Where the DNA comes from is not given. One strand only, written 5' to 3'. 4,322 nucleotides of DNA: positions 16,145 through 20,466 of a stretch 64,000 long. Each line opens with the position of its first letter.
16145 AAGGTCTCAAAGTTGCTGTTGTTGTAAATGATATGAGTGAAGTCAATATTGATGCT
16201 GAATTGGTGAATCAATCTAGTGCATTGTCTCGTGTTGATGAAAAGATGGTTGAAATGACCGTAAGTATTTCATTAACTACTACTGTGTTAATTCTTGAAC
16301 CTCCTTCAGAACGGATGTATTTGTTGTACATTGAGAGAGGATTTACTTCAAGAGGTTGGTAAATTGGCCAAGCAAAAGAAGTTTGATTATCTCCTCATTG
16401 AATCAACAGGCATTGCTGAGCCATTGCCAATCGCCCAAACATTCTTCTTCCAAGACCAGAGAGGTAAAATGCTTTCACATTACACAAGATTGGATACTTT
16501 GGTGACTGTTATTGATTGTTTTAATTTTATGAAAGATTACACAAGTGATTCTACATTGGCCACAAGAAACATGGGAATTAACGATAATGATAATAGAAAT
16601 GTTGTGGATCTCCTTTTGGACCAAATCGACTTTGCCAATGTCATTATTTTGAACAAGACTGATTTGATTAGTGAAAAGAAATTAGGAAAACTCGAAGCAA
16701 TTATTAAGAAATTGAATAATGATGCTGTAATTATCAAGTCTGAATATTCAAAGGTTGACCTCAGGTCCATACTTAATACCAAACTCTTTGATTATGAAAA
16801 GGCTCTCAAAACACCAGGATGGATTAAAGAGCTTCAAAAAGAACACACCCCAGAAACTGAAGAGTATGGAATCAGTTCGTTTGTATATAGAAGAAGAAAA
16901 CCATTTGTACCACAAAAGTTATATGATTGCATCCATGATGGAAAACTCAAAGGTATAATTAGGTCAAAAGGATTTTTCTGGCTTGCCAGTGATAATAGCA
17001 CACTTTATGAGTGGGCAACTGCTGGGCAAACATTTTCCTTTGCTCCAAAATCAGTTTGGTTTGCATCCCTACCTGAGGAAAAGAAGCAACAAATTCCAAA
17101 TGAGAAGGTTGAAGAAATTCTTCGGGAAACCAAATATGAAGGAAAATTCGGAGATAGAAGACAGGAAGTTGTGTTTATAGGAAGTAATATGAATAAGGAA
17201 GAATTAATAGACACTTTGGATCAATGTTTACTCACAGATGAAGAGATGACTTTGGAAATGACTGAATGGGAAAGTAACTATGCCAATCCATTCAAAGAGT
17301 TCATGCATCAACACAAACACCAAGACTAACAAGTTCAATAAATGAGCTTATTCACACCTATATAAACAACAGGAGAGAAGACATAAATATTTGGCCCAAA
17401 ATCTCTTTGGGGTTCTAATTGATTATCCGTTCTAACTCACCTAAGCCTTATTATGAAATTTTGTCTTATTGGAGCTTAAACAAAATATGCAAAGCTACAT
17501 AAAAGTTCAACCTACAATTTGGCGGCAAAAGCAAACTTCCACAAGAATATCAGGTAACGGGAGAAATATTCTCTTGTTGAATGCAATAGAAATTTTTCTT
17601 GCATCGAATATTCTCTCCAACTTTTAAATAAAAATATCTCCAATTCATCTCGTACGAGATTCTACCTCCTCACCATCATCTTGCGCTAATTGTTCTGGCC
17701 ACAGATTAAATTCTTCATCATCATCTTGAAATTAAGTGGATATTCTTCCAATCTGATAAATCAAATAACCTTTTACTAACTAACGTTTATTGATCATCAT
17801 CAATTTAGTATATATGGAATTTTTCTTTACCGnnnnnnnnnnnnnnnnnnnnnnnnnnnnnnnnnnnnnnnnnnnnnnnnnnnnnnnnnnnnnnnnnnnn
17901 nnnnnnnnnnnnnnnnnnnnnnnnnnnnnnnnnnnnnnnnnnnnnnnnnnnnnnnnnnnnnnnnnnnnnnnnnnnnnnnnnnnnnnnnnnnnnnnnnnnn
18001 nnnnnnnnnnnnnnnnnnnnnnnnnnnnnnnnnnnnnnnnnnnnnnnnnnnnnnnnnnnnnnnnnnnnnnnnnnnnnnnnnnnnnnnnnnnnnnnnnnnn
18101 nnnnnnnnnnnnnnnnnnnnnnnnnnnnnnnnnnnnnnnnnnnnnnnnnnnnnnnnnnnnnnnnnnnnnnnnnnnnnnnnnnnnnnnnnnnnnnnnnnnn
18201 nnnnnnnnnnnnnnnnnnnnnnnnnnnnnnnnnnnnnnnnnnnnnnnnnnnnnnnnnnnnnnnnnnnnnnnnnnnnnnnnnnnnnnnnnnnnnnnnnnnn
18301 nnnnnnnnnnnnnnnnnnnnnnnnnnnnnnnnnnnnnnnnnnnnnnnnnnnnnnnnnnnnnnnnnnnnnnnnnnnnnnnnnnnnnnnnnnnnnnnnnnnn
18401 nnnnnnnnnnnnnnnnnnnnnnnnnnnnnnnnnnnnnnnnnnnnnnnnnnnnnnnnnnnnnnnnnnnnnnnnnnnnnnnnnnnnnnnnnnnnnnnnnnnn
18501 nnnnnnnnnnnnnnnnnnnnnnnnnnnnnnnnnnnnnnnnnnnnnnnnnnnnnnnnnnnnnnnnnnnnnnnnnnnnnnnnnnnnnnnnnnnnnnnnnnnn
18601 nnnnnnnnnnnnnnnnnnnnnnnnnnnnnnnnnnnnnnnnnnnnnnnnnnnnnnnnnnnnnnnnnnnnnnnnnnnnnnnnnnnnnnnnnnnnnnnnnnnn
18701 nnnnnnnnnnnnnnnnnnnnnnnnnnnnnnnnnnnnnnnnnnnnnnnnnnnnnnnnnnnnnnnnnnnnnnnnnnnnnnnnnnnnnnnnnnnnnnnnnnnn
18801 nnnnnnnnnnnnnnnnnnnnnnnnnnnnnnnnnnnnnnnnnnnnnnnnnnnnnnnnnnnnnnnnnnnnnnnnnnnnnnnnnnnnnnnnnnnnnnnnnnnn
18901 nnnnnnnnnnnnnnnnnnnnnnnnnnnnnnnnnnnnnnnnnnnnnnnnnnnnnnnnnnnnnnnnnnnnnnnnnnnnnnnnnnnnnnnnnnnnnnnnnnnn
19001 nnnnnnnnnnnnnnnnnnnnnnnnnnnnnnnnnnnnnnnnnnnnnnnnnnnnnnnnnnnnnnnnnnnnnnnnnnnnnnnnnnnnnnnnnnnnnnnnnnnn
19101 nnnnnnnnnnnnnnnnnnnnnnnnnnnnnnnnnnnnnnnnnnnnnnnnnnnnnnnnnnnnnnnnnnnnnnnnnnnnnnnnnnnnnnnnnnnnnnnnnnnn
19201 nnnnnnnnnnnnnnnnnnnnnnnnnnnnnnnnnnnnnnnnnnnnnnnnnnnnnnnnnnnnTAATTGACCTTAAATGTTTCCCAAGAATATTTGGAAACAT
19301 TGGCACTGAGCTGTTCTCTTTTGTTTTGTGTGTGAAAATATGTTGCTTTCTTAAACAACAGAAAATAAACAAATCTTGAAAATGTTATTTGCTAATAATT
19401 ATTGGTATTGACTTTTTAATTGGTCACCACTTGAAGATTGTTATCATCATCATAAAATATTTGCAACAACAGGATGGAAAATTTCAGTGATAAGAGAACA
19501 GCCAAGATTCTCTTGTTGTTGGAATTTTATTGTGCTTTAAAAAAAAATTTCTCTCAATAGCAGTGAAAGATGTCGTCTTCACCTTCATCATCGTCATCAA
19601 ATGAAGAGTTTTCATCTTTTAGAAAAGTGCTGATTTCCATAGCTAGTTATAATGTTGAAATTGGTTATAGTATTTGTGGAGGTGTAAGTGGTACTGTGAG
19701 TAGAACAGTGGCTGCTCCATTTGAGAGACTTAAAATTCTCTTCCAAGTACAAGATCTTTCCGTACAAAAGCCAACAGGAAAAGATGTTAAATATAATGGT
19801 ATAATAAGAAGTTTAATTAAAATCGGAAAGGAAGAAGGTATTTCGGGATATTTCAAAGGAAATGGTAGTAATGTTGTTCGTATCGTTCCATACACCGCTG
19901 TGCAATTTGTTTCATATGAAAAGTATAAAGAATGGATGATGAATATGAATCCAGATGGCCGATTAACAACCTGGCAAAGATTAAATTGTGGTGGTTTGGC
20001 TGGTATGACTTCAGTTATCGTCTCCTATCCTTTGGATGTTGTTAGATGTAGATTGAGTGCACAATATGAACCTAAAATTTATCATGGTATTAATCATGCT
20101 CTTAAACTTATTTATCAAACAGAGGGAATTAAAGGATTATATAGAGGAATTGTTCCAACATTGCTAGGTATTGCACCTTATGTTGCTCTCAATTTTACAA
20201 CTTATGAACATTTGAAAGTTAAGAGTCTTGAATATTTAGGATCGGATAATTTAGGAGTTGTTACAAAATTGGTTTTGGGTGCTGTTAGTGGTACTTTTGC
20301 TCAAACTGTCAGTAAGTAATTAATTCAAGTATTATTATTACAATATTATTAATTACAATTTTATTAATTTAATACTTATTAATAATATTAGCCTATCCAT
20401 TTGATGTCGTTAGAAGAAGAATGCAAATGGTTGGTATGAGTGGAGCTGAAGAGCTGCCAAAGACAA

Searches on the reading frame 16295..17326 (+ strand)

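Call 53: search_protein_families(library=pfam, proteins=[window:16295-17326:+], max_evalue=0.001)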
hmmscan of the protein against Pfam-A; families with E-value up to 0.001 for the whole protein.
window:16295-17326:+ (344 aa): 2 families
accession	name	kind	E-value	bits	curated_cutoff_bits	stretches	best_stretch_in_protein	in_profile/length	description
PF02492.25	cobW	-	2.2e-32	112.6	20.7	1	4-147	57-179/180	CobW/HypB/UreG, nucleotide-binding domain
PF07683.19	CobW_C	-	1.6e-21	76.4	22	1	193-312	1-94/94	Cobalamin synthesis protein cobW C-terminal domain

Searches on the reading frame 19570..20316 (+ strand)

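Call 53: search_protein_families(library=pfam, proteins=[window:19570-20316:+], max_evalue=0.001)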
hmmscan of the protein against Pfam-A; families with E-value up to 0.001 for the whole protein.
window:19570-20316:+ (249 aa): 1 family
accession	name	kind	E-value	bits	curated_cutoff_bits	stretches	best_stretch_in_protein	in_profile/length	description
PF00153.32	Mito_carr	-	4.5e-54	180.6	22.3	2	132-217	3-90/96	Mitochondrial carrier protein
